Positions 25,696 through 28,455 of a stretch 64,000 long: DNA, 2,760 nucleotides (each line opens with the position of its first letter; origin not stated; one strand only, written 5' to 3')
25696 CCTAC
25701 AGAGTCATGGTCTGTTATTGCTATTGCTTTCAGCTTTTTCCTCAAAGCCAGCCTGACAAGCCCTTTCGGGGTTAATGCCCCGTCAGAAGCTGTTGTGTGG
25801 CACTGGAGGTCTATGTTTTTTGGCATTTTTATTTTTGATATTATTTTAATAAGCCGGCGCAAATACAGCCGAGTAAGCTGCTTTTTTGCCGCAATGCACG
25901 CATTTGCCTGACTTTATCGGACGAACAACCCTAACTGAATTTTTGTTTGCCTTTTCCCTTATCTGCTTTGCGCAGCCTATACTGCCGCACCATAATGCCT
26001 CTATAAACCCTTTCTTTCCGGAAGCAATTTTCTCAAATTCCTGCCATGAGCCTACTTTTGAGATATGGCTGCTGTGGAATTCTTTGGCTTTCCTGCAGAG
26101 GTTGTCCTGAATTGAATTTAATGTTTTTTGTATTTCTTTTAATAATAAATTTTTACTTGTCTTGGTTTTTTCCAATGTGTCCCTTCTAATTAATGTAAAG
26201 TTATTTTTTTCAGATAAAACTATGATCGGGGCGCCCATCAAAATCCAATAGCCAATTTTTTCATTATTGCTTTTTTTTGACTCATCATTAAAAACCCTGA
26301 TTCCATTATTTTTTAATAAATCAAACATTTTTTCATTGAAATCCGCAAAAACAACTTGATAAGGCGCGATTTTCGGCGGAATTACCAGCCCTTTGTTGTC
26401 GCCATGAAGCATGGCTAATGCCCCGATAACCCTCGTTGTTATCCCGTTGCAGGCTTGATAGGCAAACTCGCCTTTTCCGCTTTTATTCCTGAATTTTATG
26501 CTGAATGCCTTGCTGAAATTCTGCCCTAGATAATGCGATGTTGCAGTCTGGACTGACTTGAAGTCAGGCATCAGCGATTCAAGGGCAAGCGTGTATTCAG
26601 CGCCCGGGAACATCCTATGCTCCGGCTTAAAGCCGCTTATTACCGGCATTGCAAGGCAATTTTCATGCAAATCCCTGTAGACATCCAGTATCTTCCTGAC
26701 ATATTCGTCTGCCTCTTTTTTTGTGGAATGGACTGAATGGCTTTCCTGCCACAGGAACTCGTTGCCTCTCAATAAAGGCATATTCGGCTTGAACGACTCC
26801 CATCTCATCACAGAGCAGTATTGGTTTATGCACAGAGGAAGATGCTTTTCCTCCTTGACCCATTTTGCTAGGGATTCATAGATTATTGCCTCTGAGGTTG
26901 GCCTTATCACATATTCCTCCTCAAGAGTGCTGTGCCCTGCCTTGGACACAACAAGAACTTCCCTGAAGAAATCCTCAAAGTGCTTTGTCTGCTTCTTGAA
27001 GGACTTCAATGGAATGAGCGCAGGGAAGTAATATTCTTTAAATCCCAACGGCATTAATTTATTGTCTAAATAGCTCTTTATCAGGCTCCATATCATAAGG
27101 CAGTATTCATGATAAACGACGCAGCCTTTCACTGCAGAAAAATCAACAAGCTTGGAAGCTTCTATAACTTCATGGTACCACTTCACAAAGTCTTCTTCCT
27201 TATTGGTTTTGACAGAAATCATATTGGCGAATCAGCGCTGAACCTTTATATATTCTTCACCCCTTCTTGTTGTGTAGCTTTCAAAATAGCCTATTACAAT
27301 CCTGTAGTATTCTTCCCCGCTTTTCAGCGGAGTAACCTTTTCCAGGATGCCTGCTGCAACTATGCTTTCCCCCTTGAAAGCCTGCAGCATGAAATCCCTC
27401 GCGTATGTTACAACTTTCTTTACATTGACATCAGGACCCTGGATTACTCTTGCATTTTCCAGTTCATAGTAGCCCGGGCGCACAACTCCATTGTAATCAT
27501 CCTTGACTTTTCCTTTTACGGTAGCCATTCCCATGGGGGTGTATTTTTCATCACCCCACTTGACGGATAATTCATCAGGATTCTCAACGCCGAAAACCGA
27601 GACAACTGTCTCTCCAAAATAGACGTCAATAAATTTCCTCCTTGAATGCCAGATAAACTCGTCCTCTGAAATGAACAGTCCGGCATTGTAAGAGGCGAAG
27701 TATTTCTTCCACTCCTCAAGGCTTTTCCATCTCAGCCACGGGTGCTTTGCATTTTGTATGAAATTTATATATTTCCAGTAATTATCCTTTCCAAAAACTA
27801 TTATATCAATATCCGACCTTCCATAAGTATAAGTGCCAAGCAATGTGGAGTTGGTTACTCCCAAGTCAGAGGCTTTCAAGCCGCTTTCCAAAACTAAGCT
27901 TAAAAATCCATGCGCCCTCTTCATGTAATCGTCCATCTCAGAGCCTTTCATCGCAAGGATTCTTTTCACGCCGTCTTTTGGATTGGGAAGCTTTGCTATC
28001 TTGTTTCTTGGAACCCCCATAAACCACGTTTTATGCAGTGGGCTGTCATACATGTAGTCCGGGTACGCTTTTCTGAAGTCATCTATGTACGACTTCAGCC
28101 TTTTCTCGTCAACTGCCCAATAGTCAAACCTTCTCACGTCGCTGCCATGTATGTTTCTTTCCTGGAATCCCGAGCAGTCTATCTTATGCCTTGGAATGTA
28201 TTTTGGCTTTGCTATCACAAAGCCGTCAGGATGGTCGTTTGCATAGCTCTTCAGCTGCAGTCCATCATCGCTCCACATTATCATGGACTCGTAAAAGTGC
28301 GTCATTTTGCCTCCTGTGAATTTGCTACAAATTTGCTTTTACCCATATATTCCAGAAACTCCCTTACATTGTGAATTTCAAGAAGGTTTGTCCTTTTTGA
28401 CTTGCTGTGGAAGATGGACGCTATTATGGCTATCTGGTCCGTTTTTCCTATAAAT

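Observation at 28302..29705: Winged-helix DNA-binding domain fused to a catalytically degenerate, lid-less pyruvate kinase scaffold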

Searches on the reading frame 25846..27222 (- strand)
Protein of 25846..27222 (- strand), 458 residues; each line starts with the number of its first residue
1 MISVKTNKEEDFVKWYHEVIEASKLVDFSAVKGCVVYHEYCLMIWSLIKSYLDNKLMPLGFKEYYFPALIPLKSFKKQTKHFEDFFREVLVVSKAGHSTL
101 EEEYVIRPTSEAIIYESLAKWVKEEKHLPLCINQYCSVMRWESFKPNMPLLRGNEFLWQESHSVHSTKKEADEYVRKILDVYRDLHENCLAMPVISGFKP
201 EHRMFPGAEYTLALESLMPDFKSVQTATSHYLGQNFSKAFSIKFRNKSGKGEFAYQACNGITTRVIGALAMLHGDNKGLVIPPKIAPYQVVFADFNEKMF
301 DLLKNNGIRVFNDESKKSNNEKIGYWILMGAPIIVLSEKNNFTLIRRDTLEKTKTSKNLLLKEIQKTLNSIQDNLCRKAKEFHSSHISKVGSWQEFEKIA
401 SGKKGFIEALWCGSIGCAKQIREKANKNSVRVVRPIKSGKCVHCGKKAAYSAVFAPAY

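Call 14: search_protein_families(library=pfam, proteins=[window:25846-27222:-], max_evalue=0.001)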
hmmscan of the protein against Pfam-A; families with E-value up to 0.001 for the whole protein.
window:25846-27222:- (458 aa): 3 families
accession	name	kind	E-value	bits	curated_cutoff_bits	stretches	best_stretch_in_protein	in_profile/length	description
PF00587.30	tRNA-synt_2b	-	6.1e-22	79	29.3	1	100-269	7-175/179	tRNA synthetase class II core domain (G, H, P, S and T)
PF09180.16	ProRS-C_1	-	7.1e-11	42.5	31.5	1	393-458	1-71/71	Prolyl-tRNA synthetase, C-terminal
PF03129.25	HGTP_anticodon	-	2.1e-05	25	21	1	291-366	13-93/94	Anticodon binding domain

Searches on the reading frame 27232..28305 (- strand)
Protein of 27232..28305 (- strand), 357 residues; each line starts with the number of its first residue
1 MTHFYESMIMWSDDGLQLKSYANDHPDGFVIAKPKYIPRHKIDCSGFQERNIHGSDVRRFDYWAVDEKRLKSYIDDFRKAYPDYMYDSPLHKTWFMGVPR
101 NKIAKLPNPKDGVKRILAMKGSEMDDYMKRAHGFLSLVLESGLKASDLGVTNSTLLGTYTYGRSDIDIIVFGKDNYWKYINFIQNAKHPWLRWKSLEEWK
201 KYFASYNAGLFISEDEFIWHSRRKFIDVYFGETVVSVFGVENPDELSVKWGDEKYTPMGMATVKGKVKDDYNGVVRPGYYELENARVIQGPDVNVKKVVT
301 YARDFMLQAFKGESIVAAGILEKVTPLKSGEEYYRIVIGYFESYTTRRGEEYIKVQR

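Call 14: search_protein_families(library=pfam, proteins=[window:27232-28305:-], max_evalue=0.001)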
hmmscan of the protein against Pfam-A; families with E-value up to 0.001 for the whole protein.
window:27232-28305:- (357 aa): 0 families

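Call 49: search_solved_structures(query=A3, max_evalue=10)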
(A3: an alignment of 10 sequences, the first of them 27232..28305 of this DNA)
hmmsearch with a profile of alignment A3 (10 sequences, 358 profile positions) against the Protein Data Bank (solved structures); distinct sequences matched with E-value up to 10: 4.
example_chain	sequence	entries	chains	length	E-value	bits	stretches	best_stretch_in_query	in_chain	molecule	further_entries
3f6a_A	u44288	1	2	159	0.52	12.3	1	151-207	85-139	Hydrolase, NUDIX family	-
1nzk_A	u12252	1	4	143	0.58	12.1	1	77-119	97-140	Acidic Fibroblast Growth Factor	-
1m16_A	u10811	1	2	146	0.76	11.7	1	78-119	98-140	acidic fibroblast growth factor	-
9hfq_A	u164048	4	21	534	1.1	11.3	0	234-288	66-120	Cytidine and dCMP deaminase domain-containing protein 1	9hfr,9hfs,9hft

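Call 50: search_protein_families(library=ncbifam, proteins=[window:27232-28305:-], max_evalue=1)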
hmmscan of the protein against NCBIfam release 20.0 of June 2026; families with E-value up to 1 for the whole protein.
window:27232-28305:- (357 aa): 0 families

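Call 62: find_homologous_proteins(query=A3, max_evalue=0.001)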
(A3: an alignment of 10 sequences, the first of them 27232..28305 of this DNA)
Query A3 (10 sequences) (357 aa, profile of the alignment): 163 proteins with E <= 0.001 among 4989 candidates; the best 120 are listed.
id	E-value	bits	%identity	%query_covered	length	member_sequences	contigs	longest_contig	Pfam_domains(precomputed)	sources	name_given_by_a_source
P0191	2.4e-180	617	42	99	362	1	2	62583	-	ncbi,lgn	-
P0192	8.6e-179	612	41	99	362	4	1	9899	-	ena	-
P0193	5.4e-178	609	40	99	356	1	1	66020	-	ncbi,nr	ncbi:hypothetical protein HYX08_07035 [Candidatus Woesearchaeota archaeon]|nr:hypothetical protein [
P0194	9.0e-176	602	42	99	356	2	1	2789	-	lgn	-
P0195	5.1e-174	596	40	99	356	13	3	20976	-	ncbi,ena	ncbi:MAG: hypothetical protein AABX34_05910 [Nanoarchaeota archaeon]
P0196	1.5e-173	595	40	99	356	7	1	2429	-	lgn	-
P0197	3.3e-173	594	40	99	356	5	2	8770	-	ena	-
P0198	3.5e-173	594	41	99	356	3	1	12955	-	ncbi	-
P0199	3.7e-173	593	41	99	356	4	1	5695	-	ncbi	-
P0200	9.7e-173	592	40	99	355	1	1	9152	-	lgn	-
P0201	1.3e-172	592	39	99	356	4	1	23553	-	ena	-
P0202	1.8e-172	591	44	99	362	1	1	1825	-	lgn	-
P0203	2.4e-172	591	41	99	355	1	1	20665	-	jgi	jgi:predicted nucleotidyltransferase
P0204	2.8e-172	591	39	99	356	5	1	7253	-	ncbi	-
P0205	2.9e-172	590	40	99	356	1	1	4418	-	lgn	-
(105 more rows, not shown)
